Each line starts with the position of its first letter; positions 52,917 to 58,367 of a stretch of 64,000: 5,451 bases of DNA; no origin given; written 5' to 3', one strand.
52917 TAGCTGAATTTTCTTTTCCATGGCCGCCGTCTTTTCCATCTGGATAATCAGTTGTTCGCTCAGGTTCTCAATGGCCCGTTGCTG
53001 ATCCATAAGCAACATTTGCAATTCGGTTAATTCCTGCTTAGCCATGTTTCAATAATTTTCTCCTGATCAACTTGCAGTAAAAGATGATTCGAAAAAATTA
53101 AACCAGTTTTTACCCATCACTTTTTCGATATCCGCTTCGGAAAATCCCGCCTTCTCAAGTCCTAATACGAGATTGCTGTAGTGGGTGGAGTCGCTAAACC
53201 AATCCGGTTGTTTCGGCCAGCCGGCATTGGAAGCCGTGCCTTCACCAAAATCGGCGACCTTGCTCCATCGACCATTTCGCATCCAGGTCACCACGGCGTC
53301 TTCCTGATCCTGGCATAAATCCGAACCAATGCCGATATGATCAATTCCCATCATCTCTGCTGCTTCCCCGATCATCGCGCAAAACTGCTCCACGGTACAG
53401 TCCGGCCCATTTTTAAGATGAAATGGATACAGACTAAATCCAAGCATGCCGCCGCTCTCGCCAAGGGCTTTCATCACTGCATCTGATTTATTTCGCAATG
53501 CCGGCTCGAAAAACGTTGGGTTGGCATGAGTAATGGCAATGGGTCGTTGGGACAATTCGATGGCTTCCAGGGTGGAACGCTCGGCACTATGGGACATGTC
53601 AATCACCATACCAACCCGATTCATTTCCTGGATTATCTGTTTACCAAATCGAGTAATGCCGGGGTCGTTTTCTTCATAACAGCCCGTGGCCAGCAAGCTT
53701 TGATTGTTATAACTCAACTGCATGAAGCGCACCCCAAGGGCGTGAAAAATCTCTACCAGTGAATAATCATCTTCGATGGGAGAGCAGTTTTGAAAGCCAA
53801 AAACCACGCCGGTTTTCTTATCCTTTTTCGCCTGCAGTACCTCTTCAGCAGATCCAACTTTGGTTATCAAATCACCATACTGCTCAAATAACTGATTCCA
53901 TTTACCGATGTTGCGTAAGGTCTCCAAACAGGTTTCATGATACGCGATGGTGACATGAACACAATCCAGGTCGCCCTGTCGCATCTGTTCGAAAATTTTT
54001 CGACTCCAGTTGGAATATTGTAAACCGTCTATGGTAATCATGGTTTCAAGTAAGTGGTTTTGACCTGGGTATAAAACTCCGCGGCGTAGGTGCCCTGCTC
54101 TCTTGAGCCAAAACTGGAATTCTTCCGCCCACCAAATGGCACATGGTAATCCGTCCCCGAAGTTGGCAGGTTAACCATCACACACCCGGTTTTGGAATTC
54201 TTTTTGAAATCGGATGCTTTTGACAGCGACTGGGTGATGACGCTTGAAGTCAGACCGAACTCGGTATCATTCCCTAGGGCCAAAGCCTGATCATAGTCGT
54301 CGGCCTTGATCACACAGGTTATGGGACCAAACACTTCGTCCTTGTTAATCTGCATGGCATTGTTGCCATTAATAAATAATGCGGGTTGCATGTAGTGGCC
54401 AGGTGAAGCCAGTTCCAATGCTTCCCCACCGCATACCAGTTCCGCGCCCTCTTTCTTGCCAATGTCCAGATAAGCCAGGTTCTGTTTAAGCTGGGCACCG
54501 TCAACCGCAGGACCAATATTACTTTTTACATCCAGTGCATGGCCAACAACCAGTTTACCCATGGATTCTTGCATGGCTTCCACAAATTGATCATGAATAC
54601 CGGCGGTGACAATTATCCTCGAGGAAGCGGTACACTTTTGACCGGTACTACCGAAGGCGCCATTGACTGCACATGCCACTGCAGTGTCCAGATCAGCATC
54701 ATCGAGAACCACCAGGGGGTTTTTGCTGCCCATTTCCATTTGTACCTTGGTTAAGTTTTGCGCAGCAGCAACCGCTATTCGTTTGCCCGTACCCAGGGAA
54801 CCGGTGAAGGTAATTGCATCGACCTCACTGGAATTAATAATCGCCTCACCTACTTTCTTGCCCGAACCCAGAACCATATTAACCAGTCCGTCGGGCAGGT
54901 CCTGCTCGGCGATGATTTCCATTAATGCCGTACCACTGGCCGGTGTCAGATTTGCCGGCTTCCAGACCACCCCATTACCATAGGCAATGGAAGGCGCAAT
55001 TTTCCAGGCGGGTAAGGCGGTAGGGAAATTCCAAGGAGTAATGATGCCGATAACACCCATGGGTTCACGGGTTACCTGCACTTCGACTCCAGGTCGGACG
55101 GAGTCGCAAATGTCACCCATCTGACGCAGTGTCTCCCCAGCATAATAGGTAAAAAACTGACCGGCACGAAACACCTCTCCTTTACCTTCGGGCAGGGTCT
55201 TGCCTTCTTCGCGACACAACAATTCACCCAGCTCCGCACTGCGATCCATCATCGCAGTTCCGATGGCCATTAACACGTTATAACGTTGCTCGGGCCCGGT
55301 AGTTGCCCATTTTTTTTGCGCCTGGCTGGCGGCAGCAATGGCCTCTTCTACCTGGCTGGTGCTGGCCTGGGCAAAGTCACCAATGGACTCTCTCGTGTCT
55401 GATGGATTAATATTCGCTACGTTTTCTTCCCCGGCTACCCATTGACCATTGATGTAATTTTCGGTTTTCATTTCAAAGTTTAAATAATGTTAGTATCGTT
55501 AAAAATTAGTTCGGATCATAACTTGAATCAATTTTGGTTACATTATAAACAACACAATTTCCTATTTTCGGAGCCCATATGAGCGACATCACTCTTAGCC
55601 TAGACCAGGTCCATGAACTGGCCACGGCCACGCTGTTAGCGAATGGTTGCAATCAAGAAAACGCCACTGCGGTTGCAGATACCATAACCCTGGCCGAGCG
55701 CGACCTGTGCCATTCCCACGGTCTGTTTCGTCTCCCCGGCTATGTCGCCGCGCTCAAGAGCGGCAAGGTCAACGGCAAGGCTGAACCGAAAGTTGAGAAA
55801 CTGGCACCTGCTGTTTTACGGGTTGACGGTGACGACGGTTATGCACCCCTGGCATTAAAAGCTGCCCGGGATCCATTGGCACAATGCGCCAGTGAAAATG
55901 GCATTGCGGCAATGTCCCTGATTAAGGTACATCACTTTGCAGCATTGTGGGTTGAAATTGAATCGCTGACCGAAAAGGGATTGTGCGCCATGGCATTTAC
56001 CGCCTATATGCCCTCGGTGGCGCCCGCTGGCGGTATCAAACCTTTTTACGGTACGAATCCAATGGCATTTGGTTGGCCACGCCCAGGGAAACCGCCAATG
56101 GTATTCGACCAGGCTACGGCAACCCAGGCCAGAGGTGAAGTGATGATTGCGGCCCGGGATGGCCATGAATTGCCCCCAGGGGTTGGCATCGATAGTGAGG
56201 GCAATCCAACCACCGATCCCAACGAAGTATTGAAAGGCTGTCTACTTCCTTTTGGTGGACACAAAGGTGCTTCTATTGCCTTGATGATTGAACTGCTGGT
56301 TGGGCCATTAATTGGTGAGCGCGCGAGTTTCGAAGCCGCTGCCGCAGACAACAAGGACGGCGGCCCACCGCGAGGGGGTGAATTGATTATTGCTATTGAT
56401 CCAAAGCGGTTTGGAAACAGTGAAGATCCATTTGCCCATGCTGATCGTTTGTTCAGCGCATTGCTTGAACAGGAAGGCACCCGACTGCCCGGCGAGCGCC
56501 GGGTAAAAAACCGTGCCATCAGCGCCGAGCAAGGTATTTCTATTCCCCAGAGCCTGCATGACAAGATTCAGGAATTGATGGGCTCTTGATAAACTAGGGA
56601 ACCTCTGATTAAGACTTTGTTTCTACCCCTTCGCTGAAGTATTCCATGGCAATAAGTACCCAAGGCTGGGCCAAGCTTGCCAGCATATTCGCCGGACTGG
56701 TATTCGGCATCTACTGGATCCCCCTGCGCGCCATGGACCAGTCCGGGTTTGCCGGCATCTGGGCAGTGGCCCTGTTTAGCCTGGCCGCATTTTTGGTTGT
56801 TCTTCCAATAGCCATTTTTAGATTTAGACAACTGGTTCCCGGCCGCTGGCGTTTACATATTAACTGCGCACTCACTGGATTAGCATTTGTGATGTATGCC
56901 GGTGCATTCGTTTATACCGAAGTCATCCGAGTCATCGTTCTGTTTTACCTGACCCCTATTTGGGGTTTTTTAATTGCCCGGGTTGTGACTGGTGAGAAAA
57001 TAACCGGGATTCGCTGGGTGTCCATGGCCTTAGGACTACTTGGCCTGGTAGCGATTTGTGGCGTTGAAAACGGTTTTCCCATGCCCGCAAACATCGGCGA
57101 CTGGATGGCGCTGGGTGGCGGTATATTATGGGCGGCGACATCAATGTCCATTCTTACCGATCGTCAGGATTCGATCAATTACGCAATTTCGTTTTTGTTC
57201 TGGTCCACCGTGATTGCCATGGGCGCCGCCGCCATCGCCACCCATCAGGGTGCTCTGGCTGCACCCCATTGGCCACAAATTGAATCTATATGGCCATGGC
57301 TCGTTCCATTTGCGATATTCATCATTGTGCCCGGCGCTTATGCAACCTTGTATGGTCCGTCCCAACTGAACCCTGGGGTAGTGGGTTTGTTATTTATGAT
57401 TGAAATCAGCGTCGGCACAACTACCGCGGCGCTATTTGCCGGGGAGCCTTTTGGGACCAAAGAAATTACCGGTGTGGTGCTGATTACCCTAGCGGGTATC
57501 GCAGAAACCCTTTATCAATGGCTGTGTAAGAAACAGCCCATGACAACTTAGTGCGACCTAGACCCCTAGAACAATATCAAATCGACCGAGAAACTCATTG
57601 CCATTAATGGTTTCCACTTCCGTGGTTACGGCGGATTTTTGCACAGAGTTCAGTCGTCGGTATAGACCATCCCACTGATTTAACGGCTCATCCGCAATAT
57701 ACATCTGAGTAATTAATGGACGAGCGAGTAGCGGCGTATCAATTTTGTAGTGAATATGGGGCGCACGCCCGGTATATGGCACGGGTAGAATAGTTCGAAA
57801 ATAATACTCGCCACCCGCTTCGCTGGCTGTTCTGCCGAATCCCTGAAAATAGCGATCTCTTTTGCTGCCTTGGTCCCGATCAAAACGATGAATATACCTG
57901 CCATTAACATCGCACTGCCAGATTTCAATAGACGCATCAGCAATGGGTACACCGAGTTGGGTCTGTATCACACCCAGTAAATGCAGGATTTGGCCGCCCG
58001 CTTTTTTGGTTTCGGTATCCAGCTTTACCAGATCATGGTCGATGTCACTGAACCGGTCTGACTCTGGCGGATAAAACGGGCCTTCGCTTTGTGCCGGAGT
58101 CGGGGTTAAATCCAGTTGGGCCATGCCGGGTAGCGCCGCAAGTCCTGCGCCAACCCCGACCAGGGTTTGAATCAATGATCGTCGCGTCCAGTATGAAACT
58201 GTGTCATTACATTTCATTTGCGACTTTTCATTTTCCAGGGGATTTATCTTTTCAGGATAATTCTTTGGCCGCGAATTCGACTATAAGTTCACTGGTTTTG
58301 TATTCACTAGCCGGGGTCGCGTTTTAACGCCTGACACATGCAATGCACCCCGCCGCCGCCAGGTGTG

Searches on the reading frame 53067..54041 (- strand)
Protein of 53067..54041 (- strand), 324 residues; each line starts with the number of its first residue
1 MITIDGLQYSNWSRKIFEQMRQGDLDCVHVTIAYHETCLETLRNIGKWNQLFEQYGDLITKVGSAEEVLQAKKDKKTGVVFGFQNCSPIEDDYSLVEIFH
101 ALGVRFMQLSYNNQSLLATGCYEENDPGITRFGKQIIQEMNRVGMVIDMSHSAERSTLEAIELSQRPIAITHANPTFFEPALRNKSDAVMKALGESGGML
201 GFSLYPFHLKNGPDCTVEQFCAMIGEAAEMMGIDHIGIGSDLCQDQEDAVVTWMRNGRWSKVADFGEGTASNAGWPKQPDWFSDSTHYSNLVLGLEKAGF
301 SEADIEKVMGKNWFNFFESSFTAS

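Call 15: search_protein_families(library=pfam, proteins=[window:53067-54041:-], max_evalue=0.001)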
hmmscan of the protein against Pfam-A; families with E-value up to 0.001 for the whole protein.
window:53067-54041:- (324 aa): 1 family
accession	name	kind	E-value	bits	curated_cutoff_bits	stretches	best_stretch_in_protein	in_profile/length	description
PF01244.27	Peptidase_M19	-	3.5e-79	266.7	26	1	10-318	32-318/319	Membrane dipeptidase (Peptidase family M19)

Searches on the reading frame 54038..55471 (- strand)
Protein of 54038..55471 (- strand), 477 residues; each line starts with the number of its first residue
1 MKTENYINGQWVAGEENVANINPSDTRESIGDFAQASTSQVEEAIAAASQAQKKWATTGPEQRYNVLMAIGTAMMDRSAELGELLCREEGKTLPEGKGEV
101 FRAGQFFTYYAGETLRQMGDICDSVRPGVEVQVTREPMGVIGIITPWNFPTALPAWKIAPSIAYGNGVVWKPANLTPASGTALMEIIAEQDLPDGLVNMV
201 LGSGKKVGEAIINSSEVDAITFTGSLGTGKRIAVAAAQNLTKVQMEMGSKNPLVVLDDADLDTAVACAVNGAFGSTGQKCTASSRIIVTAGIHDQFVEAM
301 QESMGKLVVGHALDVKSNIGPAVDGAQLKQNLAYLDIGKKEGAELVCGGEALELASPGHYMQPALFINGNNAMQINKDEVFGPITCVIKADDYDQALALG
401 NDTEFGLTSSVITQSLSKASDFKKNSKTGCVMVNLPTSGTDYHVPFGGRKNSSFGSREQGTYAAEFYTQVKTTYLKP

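Call 15: search_protein_families(library=pfam, proteins=[window:54038-55471:-], max_evalue=0.001)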
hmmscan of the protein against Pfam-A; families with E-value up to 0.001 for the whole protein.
window:54038-55471:- (477 aa): 1 family
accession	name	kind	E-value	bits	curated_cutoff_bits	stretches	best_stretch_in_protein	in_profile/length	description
PF00171.27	Aldedh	-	3.1e-155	517.7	23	1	11-472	1-460/461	Aldehyde dehydrogenase family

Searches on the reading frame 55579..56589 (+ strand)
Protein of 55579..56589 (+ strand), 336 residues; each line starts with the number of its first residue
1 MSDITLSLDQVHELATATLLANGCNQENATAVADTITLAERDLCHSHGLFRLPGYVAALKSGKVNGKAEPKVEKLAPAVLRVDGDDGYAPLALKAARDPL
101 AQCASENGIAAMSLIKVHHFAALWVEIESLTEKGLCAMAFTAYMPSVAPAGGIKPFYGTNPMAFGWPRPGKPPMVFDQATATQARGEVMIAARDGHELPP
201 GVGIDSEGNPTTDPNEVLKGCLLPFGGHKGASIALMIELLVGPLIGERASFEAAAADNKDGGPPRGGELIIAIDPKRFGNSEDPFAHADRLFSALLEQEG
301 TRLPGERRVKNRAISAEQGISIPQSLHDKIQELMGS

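Call 15: search_protein_families(library=pfam, proteins=[window:55579-56589:+], max_evalue=0.001)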
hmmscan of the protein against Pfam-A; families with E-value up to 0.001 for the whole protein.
window:55579-56589:+ (336 aa): 1 family
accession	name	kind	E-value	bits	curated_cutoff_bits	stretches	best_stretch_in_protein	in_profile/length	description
PF02615.19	Ldh_2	-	4e-97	325.8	38.8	1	7-330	2-332/333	Malate/L-lactate dehydrogenase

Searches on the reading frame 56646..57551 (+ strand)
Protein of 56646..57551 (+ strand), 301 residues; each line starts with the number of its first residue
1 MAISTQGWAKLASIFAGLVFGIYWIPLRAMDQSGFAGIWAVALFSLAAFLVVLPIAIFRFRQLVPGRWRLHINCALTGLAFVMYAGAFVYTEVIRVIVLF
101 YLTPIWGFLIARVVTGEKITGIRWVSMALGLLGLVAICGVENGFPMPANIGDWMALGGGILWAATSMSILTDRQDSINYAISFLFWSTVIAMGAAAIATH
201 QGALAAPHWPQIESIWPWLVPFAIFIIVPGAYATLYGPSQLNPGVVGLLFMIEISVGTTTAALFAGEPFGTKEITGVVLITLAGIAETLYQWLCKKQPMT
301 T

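Call 15: search_protein_families(library=pfam, proteins=[window:56646-57551:+], max_evalue=0.001)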
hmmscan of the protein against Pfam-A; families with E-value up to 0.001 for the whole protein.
window:56646-57551:+ (301 aa): 1 family
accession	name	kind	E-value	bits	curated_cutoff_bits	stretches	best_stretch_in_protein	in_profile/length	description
PF00892.27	EamA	-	9.8e-17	61.9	28.2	2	11-137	5-133/135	EamA-like transporter family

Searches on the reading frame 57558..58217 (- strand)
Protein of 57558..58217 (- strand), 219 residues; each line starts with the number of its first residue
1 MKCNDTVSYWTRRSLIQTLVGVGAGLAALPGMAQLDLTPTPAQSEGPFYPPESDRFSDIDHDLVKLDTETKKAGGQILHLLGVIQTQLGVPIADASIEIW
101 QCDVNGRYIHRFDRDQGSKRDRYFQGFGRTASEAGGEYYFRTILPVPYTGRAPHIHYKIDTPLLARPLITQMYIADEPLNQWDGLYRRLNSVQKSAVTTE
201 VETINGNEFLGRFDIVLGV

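Call 15: search_protein_families(library=pfam, proteins=[window:57558-58217:-], max_evalue=0.001)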
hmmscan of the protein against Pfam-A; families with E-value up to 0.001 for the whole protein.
window:57558-58217:- (219 aa): 1 family
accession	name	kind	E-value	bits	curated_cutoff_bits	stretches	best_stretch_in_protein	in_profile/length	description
PF00775.27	Dioxygenase_C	-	1.2e-20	74.2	27.3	1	45-217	2-180/182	Dioxygenase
